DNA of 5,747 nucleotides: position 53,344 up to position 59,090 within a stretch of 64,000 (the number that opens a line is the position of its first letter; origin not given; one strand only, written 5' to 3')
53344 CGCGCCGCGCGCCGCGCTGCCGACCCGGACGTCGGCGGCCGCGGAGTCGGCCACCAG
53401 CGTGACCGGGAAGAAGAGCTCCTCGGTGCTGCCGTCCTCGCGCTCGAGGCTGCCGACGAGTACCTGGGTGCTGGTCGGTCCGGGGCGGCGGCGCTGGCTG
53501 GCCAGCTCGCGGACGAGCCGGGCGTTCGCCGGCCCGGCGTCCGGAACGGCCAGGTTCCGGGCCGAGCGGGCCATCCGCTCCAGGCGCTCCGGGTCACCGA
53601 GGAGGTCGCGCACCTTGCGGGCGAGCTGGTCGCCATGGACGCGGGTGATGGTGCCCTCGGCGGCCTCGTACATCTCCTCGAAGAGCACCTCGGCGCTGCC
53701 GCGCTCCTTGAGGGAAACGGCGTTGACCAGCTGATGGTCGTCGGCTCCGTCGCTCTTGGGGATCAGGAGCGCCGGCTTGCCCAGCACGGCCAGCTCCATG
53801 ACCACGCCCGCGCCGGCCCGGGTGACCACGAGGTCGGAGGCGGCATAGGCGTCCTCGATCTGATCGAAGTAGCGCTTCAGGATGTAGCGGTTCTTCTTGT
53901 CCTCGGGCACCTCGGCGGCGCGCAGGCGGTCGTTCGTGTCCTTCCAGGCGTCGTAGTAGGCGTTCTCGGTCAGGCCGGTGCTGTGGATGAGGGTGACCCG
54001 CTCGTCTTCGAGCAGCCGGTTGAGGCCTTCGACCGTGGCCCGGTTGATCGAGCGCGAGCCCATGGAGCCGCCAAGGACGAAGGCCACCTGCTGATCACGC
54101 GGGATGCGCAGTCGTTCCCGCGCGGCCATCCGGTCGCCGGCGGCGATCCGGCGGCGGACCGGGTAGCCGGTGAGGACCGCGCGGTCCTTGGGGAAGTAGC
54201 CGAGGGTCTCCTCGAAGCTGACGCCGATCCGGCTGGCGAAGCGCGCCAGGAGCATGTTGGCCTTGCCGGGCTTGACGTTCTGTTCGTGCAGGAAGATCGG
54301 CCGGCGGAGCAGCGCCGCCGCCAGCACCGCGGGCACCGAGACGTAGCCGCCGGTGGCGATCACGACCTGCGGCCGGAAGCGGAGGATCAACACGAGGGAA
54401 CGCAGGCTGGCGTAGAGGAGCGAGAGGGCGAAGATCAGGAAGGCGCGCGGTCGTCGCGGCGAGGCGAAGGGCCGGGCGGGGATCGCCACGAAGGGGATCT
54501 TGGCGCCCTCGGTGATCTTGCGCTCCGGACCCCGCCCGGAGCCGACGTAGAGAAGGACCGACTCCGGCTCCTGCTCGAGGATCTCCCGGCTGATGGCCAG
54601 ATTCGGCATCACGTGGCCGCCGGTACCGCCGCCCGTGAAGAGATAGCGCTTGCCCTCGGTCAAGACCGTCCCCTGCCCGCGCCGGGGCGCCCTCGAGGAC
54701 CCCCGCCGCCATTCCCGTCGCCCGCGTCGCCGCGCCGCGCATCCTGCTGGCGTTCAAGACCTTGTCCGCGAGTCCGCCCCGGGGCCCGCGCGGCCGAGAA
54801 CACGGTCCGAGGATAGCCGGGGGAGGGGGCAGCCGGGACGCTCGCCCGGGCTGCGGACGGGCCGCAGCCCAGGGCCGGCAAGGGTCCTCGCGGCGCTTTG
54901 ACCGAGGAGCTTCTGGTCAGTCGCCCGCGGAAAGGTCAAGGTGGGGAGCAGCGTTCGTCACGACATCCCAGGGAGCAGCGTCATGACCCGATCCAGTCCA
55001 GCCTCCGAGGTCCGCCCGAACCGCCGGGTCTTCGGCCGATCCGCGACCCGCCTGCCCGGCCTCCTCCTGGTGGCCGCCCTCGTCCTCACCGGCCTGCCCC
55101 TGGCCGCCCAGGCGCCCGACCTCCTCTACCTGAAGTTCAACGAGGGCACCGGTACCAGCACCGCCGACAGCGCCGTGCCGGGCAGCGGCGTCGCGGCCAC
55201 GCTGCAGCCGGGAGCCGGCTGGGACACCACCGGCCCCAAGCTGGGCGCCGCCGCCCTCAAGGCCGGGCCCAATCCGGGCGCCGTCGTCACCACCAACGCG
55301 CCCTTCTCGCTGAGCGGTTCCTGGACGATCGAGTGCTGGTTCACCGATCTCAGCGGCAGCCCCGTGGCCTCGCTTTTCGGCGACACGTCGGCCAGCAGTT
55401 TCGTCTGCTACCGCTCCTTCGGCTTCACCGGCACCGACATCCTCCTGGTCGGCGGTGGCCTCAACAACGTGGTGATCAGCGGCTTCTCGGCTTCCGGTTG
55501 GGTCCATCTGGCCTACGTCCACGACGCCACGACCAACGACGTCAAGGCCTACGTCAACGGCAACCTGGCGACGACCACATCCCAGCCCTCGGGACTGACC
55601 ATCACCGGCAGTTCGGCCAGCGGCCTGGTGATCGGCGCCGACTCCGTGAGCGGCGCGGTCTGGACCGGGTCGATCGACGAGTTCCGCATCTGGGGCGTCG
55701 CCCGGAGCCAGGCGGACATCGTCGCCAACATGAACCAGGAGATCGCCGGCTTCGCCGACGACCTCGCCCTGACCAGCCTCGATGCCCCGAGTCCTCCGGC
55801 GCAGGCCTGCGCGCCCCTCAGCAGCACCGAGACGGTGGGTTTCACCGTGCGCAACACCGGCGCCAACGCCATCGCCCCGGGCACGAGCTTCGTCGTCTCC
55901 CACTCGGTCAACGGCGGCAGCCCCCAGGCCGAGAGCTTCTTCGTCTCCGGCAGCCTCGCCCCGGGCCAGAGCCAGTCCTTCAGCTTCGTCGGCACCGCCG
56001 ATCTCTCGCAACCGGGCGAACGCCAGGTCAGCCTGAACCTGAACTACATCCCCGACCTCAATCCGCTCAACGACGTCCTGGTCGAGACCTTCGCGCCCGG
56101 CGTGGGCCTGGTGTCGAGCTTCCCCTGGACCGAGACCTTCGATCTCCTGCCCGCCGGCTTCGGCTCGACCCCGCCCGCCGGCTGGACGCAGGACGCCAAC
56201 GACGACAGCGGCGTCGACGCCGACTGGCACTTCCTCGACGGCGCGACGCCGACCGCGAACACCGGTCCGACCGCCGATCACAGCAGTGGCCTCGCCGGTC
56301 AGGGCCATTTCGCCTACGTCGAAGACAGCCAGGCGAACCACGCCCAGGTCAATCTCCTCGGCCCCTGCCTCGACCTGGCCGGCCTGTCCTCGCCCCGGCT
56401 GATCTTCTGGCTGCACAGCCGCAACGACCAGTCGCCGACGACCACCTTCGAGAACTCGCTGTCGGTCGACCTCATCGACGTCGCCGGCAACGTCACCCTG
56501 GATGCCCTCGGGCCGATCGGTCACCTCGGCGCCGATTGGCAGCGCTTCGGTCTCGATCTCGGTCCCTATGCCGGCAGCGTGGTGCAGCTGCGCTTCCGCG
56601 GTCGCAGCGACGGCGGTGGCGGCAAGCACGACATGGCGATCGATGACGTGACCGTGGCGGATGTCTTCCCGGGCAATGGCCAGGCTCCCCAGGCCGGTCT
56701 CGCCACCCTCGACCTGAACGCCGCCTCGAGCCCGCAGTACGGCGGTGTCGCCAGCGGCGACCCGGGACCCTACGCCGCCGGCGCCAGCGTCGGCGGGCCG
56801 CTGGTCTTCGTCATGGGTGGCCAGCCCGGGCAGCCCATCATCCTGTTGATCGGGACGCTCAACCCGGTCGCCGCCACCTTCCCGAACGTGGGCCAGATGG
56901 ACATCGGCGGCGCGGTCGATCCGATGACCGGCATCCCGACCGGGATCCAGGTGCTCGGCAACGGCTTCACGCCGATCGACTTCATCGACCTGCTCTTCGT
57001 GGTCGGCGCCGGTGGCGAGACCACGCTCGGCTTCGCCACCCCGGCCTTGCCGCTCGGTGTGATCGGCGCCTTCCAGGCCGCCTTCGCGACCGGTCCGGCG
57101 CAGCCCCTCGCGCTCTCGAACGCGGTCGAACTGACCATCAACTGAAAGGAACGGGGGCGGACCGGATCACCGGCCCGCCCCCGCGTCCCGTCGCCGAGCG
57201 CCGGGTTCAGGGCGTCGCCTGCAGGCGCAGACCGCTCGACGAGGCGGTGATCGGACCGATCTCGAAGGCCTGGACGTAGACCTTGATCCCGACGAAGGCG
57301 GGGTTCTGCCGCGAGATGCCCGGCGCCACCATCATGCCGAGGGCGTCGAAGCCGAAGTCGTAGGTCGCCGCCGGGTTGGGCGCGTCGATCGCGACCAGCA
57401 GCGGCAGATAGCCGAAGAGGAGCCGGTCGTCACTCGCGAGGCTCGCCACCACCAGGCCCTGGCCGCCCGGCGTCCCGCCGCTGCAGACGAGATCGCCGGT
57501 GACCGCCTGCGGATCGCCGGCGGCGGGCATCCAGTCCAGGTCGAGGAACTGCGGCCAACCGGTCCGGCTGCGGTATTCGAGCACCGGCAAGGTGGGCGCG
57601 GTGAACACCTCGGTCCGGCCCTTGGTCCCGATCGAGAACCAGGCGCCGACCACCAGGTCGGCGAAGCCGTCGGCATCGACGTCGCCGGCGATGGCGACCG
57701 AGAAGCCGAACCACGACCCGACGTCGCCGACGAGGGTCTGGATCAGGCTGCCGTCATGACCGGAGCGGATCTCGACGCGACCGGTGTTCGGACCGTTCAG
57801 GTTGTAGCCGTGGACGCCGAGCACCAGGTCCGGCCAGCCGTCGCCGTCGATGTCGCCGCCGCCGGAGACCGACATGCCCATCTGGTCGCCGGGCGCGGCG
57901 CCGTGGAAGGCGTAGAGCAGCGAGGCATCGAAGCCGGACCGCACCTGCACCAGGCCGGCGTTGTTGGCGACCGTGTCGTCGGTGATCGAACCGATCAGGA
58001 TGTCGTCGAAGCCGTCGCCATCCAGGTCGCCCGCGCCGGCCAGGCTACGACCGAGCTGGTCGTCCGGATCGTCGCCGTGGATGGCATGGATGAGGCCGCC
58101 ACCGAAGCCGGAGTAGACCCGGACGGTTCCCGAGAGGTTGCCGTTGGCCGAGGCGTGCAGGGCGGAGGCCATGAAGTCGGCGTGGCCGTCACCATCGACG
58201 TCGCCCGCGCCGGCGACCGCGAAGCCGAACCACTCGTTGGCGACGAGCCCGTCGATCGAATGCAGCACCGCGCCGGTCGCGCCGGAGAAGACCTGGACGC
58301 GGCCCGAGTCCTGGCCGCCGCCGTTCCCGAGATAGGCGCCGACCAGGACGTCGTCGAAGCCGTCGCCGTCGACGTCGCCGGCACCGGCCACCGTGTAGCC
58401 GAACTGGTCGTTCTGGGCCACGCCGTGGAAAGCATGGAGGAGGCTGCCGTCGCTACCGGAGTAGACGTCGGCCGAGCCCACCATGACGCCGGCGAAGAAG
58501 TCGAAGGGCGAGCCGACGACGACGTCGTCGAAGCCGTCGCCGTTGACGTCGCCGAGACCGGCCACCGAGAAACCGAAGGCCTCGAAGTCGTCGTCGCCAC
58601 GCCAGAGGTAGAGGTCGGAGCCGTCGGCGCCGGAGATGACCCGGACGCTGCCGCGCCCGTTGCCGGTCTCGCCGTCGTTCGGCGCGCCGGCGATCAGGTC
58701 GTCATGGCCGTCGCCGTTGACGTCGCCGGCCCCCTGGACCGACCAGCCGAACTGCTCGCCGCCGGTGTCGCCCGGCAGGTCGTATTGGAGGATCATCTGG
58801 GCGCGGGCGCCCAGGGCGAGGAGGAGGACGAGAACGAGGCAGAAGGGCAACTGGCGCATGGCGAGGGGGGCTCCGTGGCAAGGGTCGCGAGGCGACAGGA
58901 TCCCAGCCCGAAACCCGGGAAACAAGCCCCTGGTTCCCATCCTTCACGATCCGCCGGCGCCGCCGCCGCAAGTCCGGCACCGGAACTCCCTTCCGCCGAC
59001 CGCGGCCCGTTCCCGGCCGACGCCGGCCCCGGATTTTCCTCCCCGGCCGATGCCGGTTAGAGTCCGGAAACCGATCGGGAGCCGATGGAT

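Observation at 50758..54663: One 1301-aa ORF joins MurG, an FHA-like linker, the lipid II flippase MurJ and HEAT repeats, and overlaps mraY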

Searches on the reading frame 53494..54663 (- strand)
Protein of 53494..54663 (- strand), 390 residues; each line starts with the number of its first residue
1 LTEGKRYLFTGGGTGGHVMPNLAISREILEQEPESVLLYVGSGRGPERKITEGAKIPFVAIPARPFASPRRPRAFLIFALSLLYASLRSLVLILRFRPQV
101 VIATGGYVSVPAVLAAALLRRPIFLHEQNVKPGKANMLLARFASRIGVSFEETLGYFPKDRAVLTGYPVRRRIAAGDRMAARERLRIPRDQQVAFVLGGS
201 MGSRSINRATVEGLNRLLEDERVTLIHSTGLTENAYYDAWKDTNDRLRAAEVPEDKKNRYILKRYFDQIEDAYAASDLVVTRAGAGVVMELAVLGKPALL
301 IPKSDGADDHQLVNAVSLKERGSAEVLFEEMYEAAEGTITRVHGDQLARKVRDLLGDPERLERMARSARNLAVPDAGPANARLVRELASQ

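Call 66: search_solved_structures(query=window:53494-54663:-, max_evalue=1e-10, show_alignments=2)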
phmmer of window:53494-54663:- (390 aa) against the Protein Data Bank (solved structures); distinct sequences matched with E-value up to 1e-10: 3.
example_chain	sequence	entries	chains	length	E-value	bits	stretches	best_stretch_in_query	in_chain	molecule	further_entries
3s2u_A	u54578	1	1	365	4.4e-37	131.2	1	8-377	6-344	UDP-N-acetylglucosamine--N-acetylmuramyl-(pentapeptide) pyrophosphoryl-undecaprenol N-acet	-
1f0k_A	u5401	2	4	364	1.6e-31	112.9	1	3-332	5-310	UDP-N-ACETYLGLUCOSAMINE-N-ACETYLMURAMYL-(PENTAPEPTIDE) PYROPHOSPHORYL-UNDECAPRENOL N-ACETY | UDP-N-acetylglucosamine--N-acetylmuramyl-(pentapeptide) pyrophospho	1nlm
7d1i_A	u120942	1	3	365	4.1e-30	108.3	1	5-329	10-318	UDP-N-acetylglucosamine--N-acetylmuramyl-(pentapeptide) pyrophosphoryl-undecaprenol N-acet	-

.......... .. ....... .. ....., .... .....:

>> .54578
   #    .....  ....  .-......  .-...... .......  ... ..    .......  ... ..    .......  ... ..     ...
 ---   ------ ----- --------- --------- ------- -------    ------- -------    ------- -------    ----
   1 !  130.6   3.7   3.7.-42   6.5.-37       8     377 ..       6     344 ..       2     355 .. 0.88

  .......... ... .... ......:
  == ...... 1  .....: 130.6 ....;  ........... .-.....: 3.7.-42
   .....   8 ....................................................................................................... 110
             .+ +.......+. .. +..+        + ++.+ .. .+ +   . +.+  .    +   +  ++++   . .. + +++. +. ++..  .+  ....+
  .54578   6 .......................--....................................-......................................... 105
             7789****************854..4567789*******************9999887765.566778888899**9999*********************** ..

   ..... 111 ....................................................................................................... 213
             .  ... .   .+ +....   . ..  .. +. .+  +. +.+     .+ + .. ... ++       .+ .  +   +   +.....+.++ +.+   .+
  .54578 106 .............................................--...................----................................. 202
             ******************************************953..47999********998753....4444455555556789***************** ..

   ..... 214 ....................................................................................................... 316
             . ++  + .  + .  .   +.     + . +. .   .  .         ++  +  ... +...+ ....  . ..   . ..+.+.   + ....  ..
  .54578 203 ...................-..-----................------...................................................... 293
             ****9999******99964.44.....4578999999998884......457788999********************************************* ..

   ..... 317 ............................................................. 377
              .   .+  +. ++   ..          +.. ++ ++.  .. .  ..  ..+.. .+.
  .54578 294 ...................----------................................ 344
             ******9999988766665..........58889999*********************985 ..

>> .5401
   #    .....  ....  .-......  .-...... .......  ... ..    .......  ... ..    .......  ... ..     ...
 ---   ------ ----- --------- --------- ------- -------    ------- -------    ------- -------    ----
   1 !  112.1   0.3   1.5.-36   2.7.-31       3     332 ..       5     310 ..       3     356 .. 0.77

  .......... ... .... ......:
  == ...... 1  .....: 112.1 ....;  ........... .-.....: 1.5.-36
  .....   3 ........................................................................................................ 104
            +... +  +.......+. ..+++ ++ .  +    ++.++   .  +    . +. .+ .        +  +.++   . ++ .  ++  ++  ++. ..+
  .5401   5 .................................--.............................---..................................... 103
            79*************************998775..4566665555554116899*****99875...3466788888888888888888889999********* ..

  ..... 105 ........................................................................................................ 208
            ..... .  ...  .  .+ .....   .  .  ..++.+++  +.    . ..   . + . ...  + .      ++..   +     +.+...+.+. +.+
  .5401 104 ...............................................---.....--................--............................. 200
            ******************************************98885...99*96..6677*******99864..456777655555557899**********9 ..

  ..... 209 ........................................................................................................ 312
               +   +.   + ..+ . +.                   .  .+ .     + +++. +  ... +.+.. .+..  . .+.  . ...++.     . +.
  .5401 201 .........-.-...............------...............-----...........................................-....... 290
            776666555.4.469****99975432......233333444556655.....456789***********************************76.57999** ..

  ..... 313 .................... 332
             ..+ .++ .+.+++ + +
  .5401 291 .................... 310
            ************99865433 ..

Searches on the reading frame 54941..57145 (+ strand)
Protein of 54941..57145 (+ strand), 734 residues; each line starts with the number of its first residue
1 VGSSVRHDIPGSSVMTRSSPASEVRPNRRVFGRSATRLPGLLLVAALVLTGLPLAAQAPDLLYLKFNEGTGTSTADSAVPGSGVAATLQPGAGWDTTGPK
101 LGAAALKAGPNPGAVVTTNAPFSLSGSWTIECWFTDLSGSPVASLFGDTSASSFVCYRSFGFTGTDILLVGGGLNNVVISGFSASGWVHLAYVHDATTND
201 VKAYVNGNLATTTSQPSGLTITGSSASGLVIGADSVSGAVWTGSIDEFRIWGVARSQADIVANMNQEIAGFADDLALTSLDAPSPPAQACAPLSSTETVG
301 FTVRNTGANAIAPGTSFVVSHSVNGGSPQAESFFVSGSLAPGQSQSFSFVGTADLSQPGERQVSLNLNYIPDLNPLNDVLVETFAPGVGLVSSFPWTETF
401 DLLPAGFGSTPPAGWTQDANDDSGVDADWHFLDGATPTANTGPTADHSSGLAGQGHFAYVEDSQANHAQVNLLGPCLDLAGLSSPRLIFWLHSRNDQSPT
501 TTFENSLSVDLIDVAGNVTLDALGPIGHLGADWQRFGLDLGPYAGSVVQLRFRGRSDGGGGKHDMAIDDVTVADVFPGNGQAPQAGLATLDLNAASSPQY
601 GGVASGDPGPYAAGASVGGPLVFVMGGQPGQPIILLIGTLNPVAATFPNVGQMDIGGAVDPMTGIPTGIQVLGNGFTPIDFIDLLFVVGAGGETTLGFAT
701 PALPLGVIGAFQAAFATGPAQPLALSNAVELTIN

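Call 7: search_protein_families(library=pfam, proteins=[window:54941-57145:+], max_evalue=0.001)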
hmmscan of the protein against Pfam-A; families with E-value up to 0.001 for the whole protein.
window:54941-57145:+ (734 aa): 2 families
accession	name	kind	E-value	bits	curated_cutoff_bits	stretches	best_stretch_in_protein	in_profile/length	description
PF13385.13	Laminin_G_3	-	9.3e-18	65.2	27.6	1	114-260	6-150/151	Concanavalin A-like lectin/glucanases superfamily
PF00629.30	MAM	-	1.5e-10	41.6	26.4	1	410-572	6-152/158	MAM domain, meprin/A5/mu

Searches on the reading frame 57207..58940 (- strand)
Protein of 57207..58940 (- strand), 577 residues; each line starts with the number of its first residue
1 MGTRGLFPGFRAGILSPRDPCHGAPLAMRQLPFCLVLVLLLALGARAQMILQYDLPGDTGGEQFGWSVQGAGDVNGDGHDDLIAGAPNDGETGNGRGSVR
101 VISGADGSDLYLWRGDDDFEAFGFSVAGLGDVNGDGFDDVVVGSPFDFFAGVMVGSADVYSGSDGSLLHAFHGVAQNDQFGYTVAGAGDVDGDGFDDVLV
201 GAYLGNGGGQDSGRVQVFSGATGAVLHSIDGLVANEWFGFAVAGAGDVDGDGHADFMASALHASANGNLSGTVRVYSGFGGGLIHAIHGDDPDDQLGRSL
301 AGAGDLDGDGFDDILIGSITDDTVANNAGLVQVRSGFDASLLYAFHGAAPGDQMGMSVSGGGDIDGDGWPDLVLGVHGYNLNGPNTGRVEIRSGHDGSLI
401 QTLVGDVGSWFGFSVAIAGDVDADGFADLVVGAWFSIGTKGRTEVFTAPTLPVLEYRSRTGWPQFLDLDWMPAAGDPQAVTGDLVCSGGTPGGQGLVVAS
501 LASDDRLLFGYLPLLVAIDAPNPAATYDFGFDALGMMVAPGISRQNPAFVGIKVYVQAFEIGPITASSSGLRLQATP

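Call 7: search_protein_families(library=pfam, proteins=[window:57207-58940:-], max_evalue=0.001)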
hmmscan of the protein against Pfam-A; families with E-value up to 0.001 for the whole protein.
window:57207-58940:- (577 aa): 2 families
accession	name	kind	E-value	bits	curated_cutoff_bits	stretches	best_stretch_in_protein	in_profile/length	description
PF01839.29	FG-GAP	-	6e-45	150.9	22.1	6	64-101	1-36/37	FG-GAP repeat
PF13517.12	FG-GAP_3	-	1.8e-12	48.1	26.9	1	363-431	1-61/61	FG-GAP-like repeat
